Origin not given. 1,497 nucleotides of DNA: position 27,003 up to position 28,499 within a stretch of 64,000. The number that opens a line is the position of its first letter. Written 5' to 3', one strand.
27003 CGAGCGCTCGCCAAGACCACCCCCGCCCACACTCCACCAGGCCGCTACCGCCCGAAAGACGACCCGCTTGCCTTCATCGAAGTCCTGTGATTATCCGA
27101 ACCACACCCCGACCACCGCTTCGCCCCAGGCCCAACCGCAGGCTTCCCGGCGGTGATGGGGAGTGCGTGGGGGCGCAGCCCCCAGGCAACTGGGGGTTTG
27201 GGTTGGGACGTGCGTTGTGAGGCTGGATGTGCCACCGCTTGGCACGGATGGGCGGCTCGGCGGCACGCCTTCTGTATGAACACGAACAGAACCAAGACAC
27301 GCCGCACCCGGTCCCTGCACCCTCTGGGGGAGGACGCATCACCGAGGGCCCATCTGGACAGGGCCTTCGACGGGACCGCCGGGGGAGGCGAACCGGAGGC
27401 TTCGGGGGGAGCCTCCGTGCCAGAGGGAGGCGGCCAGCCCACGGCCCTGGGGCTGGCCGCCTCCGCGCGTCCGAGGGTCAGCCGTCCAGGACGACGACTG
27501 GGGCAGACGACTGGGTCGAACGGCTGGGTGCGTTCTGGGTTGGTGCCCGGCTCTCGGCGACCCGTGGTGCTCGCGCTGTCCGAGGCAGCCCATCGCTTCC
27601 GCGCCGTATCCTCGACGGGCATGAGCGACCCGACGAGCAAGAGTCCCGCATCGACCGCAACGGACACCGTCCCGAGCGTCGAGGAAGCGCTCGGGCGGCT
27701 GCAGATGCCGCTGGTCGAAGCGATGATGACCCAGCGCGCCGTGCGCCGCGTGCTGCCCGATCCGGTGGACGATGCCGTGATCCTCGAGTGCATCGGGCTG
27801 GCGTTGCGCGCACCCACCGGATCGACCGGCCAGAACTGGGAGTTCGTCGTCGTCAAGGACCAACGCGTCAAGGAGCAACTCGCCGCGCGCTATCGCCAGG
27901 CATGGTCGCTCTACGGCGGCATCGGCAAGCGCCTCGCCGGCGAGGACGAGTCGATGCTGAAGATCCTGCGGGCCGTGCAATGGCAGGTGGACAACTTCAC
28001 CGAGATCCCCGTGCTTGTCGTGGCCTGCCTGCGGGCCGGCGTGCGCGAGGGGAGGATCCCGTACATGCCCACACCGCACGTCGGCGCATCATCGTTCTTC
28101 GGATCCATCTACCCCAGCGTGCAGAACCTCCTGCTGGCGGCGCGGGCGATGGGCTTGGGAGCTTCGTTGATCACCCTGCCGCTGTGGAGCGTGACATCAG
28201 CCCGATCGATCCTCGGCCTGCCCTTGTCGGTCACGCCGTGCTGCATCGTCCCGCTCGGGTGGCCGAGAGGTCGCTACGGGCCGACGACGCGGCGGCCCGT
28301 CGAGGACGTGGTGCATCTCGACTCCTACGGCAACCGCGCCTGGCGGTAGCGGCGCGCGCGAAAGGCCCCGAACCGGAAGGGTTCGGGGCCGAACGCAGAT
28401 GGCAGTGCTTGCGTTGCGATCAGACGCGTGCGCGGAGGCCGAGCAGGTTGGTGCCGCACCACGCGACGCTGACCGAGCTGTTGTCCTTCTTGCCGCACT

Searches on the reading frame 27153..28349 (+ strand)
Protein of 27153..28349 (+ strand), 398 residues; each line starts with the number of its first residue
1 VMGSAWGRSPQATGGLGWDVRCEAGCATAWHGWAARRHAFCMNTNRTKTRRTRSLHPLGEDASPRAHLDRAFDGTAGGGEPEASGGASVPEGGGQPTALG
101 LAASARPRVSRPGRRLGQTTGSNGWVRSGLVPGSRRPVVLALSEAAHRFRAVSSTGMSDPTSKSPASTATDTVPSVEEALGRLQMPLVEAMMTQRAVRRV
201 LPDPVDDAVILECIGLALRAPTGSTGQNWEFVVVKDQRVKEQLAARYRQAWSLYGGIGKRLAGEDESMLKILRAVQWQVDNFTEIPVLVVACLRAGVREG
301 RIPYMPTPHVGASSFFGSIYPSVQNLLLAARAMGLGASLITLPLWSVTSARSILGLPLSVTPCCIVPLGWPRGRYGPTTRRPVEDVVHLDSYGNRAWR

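Call 6: search_protein_families(library=pfam, proteins=[window:27153-28349:+], max_evalue=0.01)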
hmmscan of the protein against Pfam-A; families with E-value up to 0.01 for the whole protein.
window:27153-28349:+ (398 aa): 1 family
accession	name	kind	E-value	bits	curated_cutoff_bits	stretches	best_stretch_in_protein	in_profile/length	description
PF00881.29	Nitroreductase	-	1.2e-19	71.5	23.5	1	194-370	4-167/167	Nitroreductase family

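Call 16: search_protein_families(library=ncbifam, proteins=[window:27153-28349:+], max_evalue=0.001)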
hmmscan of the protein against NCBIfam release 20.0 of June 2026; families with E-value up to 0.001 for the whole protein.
window:27153-28349:+ (398 aa): 5 families
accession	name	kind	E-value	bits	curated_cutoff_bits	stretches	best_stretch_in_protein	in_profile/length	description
NF009810.0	PRK13294.1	equivalog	7.8e-17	61.3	304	1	186-387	253-446/449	coenzyme F420-0:L-glutamate ligase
TIGR02476.1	BluB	equivalog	2.3e-15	56.5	150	1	187-372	9-181/205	5,6-dimethylbenzimidazole synthase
TIGR03553.1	F420_FbiB_CTERM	equivalog_domain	8.4e-15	55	249.55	1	189-386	1-190/194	F420 biosynthesis protein FbiB, C-terminal domain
NF008033.1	PRK10765.1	equivalog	6e-08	32.4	223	0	324-393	113-182/240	oxygen-insensitive NADPH nitroreductase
NF047509.1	Rv3131_FMN_oxido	subfamily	5.9e-05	22.7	199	0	323-387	252-319/319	Acg family FMN-binding oxidoreductase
